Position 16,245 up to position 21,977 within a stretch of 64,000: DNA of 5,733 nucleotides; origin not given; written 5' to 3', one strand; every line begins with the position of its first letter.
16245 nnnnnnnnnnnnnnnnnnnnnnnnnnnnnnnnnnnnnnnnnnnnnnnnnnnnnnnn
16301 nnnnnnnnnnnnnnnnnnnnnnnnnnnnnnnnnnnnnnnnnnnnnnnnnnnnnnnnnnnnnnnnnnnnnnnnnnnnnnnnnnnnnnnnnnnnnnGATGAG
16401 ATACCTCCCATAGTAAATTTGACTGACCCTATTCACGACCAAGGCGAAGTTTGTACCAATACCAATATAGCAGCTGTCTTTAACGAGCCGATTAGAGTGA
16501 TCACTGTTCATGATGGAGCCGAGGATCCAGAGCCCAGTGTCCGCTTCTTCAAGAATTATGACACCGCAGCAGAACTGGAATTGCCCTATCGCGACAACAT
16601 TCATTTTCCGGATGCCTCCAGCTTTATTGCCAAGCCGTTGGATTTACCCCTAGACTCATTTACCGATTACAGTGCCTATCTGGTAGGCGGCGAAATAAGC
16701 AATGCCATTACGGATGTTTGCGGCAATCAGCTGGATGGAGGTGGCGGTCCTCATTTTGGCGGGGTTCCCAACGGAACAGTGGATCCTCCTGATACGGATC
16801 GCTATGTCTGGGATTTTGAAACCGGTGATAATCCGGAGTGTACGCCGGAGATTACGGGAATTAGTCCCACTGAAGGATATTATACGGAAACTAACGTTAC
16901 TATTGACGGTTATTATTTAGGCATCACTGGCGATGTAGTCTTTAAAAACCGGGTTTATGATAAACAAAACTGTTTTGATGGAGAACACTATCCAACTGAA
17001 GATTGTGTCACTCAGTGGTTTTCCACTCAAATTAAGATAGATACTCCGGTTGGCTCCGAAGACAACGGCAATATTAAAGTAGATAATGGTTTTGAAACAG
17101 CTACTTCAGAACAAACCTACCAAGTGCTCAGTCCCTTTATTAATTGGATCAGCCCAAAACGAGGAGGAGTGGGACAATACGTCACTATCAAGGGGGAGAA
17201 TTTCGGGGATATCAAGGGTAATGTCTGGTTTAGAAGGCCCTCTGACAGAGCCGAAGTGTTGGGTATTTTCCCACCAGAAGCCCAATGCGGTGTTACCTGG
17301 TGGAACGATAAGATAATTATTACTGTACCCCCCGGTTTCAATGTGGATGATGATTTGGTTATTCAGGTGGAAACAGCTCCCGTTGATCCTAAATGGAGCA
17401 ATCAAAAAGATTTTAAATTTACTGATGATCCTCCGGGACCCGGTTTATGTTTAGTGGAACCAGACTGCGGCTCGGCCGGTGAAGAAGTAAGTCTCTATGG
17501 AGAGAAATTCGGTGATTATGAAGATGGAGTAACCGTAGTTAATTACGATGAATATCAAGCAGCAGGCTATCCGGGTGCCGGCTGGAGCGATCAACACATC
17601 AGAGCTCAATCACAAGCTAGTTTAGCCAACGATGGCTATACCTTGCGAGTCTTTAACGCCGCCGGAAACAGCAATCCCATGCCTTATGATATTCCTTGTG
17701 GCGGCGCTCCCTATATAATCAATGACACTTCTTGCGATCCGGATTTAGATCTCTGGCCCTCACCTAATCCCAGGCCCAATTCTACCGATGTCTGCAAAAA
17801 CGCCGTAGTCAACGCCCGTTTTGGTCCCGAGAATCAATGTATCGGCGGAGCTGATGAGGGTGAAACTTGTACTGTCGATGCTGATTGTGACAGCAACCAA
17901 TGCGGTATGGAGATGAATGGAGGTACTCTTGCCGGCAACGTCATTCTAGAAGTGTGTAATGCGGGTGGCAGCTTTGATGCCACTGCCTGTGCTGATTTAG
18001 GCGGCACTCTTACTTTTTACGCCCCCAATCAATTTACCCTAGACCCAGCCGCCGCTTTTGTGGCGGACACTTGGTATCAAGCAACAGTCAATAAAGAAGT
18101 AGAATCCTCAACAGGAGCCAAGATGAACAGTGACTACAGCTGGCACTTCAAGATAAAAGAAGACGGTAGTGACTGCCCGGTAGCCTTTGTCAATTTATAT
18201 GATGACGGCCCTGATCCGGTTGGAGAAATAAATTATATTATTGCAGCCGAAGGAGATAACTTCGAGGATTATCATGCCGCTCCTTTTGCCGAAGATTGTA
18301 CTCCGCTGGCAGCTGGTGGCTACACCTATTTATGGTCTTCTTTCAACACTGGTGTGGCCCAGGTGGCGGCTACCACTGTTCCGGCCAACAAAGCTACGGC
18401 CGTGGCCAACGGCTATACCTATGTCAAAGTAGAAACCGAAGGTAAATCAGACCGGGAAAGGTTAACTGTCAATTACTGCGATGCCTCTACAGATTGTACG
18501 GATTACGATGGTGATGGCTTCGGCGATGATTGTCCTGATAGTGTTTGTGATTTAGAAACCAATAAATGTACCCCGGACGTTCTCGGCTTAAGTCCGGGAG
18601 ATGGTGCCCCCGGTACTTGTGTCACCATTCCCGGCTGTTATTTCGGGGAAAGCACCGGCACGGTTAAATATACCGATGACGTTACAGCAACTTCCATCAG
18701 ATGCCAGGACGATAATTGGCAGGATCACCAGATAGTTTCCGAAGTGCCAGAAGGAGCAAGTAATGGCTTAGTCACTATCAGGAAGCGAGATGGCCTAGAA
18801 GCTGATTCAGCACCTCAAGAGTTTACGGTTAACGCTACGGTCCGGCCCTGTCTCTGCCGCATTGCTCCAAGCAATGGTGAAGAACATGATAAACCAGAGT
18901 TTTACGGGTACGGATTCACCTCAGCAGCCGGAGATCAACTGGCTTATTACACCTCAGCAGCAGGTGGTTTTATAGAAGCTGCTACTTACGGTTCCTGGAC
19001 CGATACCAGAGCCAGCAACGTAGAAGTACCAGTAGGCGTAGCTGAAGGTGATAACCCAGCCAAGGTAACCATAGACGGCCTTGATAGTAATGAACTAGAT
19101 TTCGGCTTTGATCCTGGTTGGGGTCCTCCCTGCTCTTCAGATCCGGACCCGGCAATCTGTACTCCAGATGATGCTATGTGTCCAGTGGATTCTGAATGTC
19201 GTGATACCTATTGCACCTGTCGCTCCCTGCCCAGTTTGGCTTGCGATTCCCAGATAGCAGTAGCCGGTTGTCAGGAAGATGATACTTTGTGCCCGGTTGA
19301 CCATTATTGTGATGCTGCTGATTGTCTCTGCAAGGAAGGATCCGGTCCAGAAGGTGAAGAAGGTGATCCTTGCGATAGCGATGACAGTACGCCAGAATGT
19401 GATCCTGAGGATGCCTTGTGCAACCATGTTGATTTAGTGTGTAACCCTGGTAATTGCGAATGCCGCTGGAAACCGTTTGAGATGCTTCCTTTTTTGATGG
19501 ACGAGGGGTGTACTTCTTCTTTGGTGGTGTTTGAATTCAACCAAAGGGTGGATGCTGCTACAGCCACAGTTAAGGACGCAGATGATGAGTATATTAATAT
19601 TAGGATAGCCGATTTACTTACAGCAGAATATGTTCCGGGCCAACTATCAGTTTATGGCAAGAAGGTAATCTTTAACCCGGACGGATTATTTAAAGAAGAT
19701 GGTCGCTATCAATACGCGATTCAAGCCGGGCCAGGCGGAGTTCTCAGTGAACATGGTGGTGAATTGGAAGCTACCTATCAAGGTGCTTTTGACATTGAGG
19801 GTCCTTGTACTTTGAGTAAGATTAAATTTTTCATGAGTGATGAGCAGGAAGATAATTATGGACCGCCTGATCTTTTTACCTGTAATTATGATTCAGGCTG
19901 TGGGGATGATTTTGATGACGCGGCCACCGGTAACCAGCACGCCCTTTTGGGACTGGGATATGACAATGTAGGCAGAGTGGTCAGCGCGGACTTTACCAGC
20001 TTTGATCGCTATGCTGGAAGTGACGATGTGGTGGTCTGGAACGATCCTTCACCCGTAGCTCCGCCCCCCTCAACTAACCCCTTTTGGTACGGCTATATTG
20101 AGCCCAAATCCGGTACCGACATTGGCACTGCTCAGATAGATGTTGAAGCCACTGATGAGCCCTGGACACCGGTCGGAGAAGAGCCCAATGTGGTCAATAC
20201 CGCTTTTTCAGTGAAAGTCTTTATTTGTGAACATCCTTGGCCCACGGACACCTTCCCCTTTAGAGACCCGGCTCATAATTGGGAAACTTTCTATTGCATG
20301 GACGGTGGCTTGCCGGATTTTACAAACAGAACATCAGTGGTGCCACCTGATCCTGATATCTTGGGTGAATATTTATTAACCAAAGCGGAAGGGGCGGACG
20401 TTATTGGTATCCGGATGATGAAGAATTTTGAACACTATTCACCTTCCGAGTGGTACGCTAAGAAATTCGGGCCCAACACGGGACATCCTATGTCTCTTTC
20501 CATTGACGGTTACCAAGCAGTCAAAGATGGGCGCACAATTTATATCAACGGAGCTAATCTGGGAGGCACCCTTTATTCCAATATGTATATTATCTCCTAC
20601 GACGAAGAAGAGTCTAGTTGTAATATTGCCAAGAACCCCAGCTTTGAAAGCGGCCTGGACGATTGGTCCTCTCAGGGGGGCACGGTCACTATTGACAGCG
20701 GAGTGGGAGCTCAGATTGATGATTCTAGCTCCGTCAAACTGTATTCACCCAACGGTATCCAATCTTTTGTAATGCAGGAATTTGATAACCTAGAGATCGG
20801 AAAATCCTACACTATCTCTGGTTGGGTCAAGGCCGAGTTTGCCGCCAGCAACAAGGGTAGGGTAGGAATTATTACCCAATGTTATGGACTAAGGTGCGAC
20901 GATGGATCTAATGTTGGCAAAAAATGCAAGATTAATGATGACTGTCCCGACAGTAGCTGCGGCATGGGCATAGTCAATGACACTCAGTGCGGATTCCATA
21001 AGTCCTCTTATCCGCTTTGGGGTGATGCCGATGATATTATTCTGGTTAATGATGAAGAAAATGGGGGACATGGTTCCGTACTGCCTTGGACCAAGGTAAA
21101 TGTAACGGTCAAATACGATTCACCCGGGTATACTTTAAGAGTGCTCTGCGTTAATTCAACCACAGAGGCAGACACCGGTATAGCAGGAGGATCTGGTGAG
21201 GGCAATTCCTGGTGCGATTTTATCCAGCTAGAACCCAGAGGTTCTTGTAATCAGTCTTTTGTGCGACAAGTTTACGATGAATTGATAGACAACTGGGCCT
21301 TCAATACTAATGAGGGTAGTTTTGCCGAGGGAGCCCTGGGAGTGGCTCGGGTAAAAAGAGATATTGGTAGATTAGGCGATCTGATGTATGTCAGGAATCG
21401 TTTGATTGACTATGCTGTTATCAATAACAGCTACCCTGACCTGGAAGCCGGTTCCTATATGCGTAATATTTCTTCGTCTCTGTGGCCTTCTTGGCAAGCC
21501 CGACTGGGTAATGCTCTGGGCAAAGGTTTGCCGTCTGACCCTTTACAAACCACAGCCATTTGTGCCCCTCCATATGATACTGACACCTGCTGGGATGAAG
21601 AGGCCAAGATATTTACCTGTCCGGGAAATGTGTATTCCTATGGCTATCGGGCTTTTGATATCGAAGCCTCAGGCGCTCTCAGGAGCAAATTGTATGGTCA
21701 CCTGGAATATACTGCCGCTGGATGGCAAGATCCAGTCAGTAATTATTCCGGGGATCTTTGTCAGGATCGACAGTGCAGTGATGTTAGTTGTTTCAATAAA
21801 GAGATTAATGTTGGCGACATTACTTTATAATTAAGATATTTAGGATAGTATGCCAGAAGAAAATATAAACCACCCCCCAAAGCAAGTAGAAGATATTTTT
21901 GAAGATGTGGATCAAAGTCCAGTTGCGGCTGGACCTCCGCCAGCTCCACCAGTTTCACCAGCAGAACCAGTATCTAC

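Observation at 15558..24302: Surface-apparatus locus: a 2090-aa VirB2/TrbC-like pilin-fused adhesin followed by two membrane-anchored calcium-repeat proteins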

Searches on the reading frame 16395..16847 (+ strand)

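Call 74: search_protein_families(library=pfam, proteins=[window:16395-16847:+], max_evalue=0.01)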
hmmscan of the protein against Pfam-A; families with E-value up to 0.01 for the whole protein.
window:16395-16847:+ (151 aa): 1 family
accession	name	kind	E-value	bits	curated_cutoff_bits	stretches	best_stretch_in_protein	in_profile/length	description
PF13205.12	Big_5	-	5.4e-05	24.3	23.6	1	1-40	1-40/105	Bacterial Ig-like domain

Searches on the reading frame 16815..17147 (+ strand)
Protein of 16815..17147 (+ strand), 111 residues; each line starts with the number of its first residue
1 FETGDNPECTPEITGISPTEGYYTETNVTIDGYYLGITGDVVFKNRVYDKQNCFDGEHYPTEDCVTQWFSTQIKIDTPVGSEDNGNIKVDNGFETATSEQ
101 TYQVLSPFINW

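Call 74: search_protein_families(library=pfam, proteins=[window:16815-17147:+], max_evalue=0.01)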
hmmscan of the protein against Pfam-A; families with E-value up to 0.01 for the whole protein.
window:16815-17147:+ (111 aa): 2 families
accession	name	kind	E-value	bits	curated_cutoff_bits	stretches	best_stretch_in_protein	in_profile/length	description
PF01833.30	TIG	-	1.7e-06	28.3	20.9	1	11-103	1-83/84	IPT/TIG domain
PF06206.17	CpeT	-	0.0036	17.7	21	1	49-102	117-170/181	CpeT/CpcT family (DUF1001)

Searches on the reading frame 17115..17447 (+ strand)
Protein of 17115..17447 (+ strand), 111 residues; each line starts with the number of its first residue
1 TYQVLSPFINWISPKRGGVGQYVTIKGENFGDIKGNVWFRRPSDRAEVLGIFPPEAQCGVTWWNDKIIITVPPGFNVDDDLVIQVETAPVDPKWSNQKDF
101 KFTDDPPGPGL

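Call 74: search_protein_families(library=pfam, proteins=[window:17115-17447:+], max_evalue=0.01)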
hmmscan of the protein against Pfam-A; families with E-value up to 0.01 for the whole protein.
window:17115-17447:+ (111 aa): 1 family
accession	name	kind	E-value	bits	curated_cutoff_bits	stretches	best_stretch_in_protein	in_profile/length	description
PF01833.30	TIG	-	3.3e-07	30.6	20.9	1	7-102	1-84/84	IPT/TIG domain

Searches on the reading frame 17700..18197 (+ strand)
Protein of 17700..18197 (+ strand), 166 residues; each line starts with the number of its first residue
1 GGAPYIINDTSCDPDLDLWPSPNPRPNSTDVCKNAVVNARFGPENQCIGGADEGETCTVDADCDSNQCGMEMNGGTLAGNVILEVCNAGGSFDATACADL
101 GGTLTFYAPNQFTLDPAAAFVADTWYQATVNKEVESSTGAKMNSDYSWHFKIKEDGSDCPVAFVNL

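Call 74: search_protein_families(library=pfam, proteins=[window:17700-18197:+], max_evalue=0.01)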
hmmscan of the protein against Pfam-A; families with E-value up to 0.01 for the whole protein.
window:17700-18197:+ (166 aa): 1 family
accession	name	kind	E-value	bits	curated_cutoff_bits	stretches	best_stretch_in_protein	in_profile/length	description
PF13205.12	Big_5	-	1.5e-06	29.3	23.6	1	73-151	34-104/105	Bacterial Ig-like domain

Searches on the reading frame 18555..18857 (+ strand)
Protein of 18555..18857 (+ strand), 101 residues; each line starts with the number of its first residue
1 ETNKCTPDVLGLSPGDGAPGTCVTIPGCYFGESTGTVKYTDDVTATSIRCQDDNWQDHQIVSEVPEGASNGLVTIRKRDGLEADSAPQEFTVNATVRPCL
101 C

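Call 74: search_protein_families(library=pfam, proteins=[window:18555-18857:+], max_evalue=0.01)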
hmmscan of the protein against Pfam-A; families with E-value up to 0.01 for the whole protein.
window:18555-18857:+ (101 aa): 1 family
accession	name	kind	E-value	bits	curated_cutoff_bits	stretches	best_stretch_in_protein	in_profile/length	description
PF01833.30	TIG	-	0.00028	21.2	20.9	1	10-75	4-66/84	IPT/TIG domain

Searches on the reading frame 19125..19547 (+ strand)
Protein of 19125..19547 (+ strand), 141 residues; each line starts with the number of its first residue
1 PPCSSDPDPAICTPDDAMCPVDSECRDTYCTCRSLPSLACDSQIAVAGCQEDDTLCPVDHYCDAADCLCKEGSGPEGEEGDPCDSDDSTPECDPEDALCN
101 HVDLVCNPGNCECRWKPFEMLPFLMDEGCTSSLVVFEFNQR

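Call 74: search_protein_families(library=pfam, proteins=[window:19125-19547:+], max_evalue=0.01)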
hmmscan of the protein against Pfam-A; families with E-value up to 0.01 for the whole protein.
window:19125-19547:+ (141 aa): 0 families

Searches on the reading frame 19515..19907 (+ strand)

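Call 75: search_protein_families(library=pfam, proteins=[window:19515-19907:+], max_evalue=0.05)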
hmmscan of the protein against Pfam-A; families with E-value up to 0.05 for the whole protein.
window:19515-19907:+ (131 aa): 1 family
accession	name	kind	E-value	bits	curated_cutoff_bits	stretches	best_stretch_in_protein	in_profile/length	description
PF13205.12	Big_5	-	0.034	15.3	23.6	0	6-87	27-98/105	Bacterial Ig-like domain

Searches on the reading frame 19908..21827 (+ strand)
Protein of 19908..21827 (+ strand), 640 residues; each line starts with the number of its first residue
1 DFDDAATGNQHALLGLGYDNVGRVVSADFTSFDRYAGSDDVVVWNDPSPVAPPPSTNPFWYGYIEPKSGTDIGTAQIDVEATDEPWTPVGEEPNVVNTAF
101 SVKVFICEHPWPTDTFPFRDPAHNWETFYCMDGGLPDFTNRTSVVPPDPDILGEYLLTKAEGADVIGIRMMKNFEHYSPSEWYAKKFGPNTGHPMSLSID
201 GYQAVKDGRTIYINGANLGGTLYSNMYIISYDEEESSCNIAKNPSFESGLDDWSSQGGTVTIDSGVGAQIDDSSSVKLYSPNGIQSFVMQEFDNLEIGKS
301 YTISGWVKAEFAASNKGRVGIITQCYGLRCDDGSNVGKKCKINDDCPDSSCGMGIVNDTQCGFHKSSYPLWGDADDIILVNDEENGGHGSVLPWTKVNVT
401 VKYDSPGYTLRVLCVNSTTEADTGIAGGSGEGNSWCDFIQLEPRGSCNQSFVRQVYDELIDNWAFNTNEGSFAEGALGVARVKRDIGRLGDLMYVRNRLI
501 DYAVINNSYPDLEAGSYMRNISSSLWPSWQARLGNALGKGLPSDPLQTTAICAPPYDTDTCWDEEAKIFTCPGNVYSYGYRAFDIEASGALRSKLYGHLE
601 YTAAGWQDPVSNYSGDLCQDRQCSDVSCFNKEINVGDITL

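Call 22: search_protein_families(library=pfam, proteins=[window:19908-21827:+], max_evalue=10)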
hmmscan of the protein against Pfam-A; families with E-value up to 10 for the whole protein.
window:19908-21827:+ (640 aa): 1 family
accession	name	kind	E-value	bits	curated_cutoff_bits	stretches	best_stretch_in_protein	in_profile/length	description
PF02018.23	CBM_4_9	-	8.3e-08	33.1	25.9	1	239-310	2-74/136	Carbohydrate binding domain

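Call 36: find_homologous_proteins(query=A2, max_evalue=1e-10)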
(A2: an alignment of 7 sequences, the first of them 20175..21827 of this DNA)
Query A2 (7 sequences) (551 aa, profile of the alignment): 2 proteins with E <= 1e-10 among 5331 candidates.
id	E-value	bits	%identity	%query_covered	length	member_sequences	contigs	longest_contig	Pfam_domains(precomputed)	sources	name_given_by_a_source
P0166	7.8e-52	195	33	26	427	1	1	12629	-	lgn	-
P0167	1.2e-51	194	36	23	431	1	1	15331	-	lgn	-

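Call 47: search_solved_structures(query=A3, max_evalue=1, show_alignments=2)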
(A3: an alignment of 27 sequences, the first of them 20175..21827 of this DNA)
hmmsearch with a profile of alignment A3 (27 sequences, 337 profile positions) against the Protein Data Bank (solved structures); distinct sequences matched with E-value up to 1: 0.

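Call 54: predict_structure(alignment_id=A3)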
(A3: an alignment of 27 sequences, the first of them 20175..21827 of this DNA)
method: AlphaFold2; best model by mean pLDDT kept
length: 551 residues; sequences in the alignment: 27
mean_pLDDT: 68.5   pTM: 0.62
mean pLDDT of the five models: 68.5, 66.5, 65.9, 64.8, 63.2
residues with pLDDT >= 90: 186; 70-90: 125; 50-70: 53; < 50: 187
segments of 3 or more residues with pLDDT < 50: 149-197, 202-210, 233-242, 244-303, 313-359
pLDDT, mean of each block of 10 residues (from residue 1): 53 77 91 93 86 79 91 87 94 92 90 94 94 94 65 34 25 25 34 47 46 52 51 44 43 38 41 32 28 36 49 45 46 35 39 37 88 92 89 95 95 92 80 92 93 83 84 90 89 83 89 88 79 79 80 51
secondary structure, 60 per line:
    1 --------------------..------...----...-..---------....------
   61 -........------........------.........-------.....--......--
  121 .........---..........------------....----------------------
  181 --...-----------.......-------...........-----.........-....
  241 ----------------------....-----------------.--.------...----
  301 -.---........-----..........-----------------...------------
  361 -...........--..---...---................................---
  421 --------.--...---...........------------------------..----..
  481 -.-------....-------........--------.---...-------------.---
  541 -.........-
elements in order: E29-31 E36-38 E51-54 E62-69 E76-83 H90-98 E106-110 E113-118 E121-129 E133-142 H155-158 E197-203 E211-221 E227-235 E237-240 E263-266 E306-313 E319-328 E346-348 H362-372 H386-417 E432-434 H438-448 E490-493 E501-508 E521-523 E542-550

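Call 56: fold_search(model_id=the predicted structure, library=pdb)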
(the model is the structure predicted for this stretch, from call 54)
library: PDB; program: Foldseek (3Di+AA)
matches with E <= 10: 641; with E <= 0.001: 0
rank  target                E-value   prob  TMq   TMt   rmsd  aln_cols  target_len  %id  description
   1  2zew_B                4.2e-03  1.00  0.13  0.40   7.7       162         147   12  Family 16 Cabohydrate Binding Domain Module 1 (released 2008-03-04)
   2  2zex_B                6.6e-03  1.00  0.13  0.41   7.2       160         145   11  Family 16 carbohydrate binding module (released 2008-03-04)
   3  3oea_A                7.0e-03  1.00  0.13  0.41   6.7       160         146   11  Crystal structure of the Q121E mutants of C.polysaccharolyticus CBM16-1 bound to cellopentaose (released 2010-08-25)
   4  3oeb_A                8.7e-03  1.00  0.13  0.41   7.2       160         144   11  Crystal structure of the Q121E mutant of C.polysaccharolyticus CBM16-1 bound to mannopentaose (released 2010-08-25)
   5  9h6g_A                1.3e-02  0.21  0.10  0.07  21.5       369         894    9  Inactive Bacteroides ovatus GH98 endoxylanase E361A in complex with arabino-xylooligosaccharide (released 2025-11-05)
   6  2zex_A                1.3e-02  0.99  0.13  0.40   7.8       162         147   11  Family 16 carbohydrate binding module (released 2008-03-04)
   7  2zey_A                1.4e-02  1.00  0.13  0.42   6.2       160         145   11  Family 16 carbohydrate binding module (released 2008-03-04)
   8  2zez_C                1.4e-02  0.99  0.12  0.39   6.9       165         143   10  Family 16 Carbohydrate Binding Module-2 (released 2008-03-25)
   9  2zez_A                1.8e-02  0.99  0.13  0.40   6.7       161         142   10  Family 16 Carbohydrate Binding Module-2 (released 2008-03-25)
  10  2zey_B                2.9e-02  0.99  0.13  0.42   7.1       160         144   11  Family 16 carbohydrate binding module (released 2008-03-04)
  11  8zdp_v                6.9e-02  0.23  0.12  0.09  19.3       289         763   16  Cryo-EM structure of Mycobacteriophage Douge Central fiber (gp20) (released 2025-06-25)
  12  8zdq_v                6.9e-02  0.23  0.12  0.08  19.3       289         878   16  Cryo-EM structure of Mycobacteriophage Douge complete baseplate (gp13, gp17, gp23, gp16, gp18 and gp20) (released 2025-06-25)
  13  8xcj_F                1.1e-01  0.03  0.06  0.08  31.9       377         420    8  Open State of central tail fiber of bacteriophage lambda upon binding to LamB (gpJ713-LamB complex) (released 2024-05-01)
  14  6yf6_B                1.1e-01  0.77  0.13  0.41  11.4       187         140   10  EclA C-terminal domain; sugar-binding protein (released 2021-04-07)
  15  4gwn_A                1.3e-01  0.10  0.10  0.10  25.4       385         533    6  Crystal structure of human mature meprin beta (released 2012-09-19)
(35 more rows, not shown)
